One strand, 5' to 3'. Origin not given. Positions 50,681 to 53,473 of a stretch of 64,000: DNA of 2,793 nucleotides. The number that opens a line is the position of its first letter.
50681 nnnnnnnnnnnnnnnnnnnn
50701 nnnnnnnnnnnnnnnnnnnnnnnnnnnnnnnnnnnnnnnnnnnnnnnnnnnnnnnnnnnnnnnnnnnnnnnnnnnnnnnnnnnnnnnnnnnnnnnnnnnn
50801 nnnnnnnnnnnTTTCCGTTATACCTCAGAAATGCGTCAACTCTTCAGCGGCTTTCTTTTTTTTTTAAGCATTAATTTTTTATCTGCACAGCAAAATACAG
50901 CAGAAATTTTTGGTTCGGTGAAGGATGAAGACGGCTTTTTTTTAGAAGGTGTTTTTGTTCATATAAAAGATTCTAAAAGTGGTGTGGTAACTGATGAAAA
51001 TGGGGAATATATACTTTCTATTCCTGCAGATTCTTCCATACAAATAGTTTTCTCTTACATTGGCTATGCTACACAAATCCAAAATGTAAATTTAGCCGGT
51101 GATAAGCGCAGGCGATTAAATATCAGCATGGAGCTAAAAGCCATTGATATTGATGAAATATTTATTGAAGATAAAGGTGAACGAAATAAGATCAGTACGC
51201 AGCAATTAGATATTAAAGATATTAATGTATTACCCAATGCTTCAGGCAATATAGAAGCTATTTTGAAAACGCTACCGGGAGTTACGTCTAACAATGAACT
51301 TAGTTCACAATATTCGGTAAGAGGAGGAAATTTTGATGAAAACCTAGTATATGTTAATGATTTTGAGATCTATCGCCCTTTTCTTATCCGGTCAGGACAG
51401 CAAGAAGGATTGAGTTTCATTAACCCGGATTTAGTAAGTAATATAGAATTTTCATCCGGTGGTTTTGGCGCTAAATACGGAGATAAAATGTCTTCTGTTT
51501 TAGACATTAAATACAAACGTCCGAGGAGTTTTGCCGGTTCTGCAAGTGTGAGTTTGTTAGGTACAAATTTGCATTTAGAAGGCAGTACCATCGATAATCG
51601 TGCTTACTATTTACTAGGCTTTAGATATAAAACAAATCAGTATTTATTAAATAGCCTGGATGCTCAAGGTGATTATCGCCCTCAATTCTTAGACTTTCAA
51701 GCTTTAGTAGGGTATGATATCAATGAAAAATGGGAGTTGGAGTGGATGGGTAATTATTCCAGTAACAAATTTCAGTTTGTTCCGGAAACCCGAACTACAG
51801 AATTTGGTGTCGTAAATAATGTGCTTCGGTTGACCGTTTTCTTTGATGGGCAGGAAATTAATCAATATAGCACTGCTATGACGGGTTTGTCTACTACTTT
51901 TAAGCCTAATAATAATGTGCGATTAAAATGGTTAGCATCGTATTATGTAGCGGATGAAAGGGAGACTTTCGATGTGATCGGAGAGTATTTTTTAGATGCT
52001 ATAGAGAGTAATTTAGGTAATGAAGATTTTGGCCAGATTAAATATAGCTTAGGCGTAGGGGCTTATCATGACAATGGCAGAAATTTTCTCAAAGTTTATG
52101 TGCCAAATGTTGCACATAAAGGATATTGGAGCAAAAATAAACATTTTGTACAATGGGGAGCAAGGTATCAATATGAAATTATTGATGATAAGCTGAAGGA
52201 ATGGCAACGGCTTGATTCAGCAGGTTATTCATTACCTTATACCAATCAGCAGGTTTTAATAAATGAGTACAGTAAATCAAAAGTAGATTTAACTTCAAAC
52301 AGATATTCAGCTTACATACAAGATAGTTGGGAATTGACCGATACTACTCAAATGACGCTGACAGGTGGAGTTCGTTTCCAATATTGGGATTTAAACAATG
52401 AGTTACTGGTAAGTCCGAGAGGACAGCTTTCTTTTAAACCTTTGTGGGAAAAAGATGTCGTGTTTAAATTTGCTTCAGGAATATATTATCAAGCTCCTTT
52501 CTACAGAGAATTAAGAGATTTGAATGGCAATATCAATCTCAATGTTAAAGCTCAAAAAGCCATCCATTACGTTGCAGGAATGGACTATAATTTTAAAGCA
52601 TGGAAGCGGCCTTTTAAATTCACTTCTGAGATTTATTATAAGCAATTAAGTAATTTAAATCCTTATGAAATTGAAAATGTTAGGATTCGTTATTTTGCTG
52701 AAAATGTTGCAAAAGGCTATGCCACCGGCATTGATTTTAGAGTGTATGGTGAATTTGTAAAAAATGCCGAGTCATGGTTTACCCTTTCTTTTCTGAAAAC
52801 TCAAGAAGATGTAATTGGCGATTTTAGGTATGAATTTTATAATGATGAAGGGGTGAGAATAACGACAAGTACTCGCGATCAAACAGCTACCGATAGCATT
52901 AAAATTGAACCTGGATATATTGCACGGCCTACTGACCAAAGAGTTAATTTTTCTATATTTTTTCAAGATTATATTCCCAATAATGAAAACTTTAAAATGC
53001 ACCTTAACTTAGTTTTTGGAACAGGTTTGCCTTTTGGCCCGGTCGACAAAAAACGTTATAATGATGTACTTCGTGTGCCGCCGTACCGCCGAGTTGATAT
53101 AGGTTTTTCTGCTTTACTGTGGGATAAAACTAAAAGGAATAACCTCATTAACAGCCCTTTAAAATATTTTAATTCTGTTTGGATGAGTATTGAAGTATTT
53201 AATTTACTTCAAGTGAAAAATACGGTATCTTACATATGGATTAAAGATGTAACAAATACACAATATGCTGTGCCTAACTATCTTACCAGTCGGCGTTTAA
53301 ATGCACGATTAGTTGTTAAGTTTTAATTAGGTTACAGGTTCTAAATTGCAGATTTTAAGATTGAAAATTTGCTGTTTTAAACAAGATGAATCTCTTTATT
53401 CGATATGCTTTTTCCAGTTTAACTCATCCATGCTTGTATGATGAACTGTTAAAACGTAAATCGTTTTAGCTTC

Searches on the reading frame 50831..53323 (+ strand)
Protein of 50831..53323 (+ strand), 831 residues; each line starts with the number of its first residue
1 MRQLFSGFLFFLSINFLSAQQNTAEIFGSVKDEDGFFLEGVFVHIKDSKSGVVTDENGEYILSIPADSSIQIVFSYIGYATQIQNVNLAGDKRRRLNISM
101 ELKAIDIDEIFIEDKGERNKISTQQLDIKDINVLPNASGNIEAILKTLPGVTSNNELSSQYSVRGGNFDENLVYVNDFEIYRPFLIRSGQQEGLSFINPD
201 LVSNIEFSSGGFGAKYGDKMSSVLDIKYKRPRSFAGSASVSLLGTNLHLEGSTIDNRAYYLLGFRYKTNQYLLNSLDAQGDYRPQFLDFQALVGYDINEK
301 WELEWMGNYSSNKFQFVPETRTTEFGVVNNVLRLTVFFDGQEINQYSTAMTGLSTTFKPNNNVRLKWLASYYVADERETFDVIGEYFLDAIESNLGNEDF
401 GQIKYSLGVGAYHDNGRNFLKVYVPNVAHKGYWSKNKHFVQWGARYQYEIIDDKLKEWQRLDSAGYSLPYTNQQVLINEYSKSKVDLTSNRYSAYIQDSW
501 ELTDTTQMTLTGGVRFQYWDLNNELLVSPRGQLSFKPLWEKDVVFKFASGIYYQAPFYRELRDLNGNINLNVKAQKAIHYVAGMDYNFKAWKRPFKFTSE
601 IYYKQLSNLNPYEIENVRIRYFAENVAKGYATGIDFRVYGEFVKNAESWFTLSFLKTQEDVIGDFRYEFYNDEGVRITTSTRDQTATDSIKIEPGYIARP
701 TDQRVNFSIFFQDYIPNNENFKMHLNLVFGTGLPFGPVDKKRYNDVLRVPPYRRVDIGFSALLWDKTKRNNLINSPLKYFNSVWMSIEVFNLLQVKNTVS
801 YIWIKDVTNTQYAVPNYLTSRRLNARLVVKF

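Call 74: search_protein_families(library=pfam, proteins=[window:50831-53323:+], max_evalue=0.0001)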
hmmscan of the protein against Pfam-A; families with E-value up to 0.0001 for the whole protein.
window:50831-53323:+ (831 aa): 3 families
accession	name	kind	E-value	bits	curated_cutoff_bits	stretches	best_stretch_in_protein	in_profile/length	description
PF13715.12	CarbopepD_reg_2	-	6.7e-16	58.5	32.2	1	26-111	1-87/88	CarboxypepD_reg-like domain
PF13620.12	CarboxypepD_reg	-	3.6e-11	43.7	32.3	1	26-101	2-82/82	Carboxypeptidase regulatory-like domain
PF07715.20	Plug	-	2.9e-10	41.1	23.9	1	122-218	8-101/107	TonB-dependent Receptor Plug Domain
